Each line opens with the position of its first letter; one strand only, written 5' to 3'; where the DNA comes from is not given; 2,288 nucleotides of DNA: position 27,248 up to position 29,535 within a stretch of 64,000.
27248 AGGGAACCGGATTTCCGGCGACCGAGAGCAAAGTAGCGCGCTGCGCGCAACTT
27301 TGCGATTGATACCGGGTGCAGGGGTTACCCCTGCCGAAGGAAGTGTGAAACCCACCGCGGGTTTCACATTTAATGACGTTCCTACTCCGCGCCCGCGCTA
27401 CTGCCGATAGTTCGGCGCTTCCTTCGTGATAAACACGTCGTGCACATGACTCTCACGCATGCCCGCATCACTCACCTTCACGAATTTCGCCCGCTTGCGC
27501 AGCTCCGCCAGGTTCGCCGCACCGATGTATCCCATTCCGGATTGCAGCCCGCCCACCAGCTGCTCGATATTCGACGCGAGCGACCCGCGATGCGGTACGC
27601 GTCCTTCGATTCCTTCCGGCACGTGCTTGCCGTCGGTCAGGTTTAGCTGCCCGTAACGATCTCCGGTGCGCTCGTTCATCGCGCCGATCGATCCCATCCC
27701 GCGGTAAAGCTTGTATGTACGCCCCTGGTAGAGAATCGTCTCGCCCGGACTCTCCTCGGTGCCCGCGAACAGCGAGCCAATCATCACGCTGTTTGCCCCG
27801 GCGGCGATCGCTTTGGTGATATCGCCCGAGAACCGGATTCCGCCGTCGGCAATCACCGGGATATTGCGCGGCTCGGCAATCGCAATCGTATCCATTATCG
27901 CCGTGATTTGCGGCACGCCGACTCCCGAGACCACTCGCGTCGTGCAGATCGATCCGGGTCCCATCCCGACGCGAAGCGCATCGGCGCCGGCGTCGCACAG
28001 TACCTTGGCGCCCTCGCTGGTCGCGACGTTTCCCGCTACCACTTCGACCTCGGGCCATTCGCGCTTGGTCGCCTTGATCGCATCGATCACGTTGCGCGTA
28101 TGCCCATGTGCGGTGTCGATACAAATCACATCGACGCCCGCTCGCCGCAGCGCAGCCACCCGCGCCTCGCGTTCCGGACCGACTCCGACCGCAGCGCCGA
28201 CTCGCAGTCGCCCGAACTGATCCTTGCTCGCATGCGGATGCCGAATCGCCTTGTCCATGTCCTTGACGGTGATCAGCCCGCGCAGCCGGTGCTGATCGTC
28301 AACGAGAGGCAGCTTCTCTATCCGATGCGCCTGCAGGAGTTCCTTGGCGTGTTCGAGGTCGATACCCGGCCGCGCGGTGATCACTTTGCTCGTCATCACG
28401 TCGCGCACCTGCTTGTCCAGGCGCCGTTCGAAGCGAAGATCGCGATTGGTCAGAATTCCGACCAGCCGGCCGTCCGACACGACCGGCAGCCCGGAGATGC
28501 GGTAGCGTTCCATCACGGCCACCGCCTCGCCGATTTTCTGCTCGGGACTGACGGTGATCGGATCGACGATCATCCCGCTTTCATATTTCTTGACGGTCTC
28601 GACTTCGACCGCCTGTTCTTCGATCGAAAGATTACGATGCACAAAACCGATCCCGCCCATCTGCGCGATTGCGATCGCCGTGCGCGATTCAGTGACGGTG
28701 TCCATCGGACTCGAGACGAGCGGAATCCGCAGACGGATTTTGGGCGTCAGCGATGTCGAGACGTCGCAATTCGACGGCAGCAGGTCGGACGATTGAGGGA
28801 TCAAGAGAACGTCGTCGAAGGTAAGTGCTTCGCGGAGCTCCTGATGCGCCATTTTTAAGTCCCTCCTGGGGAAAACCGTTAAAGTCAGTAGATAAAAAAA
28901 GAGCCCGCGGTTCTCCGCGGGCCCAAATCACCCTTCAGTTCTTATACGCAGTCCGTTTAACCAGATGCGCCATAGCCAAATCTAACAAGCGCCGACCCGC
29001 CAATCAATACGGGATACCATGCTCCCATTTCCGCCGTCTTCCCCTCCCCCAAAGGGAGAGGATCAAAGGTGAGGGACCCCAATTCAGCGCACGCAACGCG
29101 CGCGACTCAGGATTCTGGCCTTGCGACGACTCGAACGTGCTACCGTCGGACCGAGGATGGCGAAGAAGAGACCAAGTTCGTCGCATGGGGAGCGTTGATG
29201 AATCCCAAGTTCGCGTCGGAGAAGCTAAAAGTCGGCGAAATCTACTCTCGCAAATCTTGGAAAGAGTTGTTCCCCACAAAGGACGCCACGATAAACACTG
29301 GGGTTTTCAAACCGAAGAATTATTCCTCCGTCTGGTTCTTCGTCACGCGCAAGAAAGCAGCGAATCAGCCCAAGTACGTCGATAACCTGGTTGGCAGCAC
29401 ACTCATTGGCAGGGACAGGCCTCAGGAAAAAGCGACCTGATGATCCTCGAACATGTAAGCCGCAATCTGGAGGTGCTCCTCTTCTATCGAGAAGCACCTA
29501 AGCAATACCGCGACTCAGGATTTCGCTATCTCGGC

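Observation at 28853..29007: Candidate GTP-sensing attenuator for guaB: start-site choice gating a leaderless uORF above a terminator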

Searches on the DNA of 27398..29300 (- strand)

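Call 4: search_rna_families(source=window, start=28700, end=29300, threshold=evalue, max_evalue=10, show_alignments=3)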
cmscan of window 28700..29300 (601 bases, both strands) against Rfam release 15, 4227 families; matches with E-value up to 10: 7.
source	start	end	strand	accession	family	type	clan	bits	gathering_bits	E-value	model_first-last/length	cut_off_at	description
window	28896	28948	-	RF00079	OmrA-B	Gene; sRNA;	-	22.2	40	0.081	1-87/87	no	OmrA-B family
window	29035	29074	+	RF03537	Flavi_TBFV_SL6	Cis-reg;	-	20.1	38.3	0.021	1-45/45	no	Tick-borne Flavivirus short stem-loop SL6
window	29189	29273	+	RF00108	SNORD116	Gene; snRNA; snoRNA; CD-box;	-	20.1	35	0.81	1-92/92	no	Small nucleolar RNA SNORD116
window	28895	29008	-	RF00513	Trp_leader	Cis-reg; leader;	-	20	41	0.18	1-100/100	no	Tryptophan operon leader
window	28895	28965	-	RF02837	anti-hemB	Gene; sRNA;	-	17.2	49.5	0.2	1-81/81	no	Burkholderia RNA 7 (anti-hemB)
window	28891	28933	-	RF00649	mir-128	Gene; miRNA;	-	13.3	49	4.9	1-83/83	no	mir-128 microRNA precursor family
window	28887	28972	-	RF00519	suhB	Gene; sRNA;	CL00108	12.4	41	9.6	1-77/77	no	Makes More Granules Regulator RNA (mmgR)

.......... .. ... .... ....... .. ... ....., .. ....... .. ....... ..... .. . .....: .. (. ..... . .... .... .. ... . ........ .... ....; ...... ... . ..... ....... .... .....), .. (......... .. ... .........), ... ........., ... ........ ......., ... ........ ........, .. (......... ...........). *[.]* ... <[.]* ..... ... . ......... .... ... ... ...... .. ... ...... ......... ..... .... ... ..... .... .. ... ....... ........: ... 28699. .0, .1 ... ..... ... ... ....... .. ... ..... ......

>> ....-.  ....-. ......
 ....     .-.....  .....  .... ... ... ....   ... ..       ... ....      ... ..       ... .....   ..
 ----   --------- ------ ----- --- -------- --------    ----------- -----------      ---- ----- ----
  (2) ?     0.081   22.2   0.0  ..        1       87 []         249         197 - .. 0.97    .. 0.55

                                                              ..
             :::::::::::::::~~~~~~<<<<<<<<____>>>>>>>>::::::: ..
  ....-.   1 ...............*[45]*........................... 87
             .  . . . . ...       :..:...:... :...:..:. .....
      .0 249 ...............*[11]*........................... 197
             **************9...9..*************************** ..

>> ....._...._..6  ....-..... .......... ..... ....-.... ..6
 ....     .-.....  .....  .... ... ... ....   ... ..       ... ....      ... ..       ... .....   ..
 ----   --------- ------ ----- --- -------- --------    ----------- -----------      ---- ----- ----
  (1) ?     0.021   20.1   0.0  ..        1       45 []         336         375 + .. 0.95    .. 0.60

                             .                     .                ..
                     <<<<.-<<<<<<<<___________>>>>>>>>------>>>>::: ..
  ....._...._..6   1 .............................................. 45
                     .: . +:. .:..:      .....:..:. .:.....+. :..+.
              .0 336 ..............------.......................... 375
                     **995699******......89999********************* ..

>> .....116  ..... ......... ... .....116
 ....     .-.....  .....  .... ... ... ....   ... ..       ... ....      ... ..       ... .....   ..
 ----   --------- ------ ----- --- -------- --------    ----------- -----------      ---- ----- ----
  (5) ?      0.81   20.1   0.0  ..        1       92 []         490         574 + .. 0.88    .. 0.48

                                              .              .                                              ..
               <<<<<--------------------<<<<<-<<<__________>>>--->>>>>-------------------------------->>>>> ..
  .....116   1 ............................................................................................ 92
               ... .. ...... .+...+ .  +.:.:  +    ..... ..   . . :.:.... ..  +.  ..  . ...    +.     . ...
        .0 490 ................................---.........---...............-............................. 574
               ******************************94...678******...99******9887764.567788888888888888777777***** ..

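Call 27: search_rna_families(sources=[L010, L012, L013, L016, L017, L021, L024, L028, L029, L033, L034, L035, L039, L063, L020, L023], threshold=gathering)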
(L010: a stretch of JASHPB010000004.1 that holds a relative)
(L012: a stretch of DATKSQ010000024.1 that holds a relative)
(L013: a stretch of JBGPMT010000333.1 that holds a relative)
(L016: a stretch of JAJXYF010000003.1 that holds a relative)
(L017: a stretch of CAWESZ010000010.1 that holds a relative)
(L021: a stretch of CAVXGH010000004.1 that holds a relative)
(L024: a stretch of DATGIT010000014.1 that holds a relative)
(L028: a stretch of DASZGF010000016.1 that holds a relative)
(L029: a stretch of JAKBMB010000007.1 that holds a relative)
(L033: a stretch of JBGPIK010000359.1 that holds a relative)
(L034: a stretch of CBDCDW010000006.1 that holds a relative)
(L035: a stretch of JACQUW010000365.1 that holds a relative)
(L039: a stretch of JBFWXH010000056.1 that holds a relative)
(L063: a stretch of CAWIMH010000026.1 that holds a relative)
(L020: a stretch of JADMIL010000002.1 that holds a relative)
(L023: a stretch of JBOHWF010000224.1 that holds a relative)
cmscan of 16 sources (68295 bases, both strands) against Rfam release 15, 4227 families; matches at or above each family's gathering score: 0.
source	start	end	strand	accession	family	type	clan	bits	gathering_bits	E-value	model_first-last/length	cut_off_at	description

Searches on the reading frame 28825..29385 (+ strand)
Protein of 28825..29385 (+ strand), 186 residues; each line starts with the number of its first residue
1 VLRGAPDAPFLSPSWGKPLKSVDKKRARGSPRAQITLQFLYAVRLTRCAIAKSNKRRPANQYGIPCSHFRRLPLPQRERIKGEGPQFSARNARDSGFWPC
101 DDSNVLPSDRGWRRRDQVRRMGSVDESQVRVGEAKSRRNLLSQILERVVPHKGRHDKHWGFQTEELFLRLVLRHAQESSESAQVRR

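Call 7: search_protein_families(library=ncbifam, proteins=[window:28825-29385:+])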
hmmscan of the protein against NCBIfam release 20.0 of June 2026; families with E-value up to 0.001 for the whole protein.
window:28825-29385:+ (186 aa): 0 families

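Call 43: search_protein_families(library=pfam, proteins=[window:28825-29385:+], max_evalue=0.01)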
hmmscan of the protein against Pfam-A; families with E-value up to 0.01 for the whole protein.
window:28825-29385:+ (186 aa): 0 families
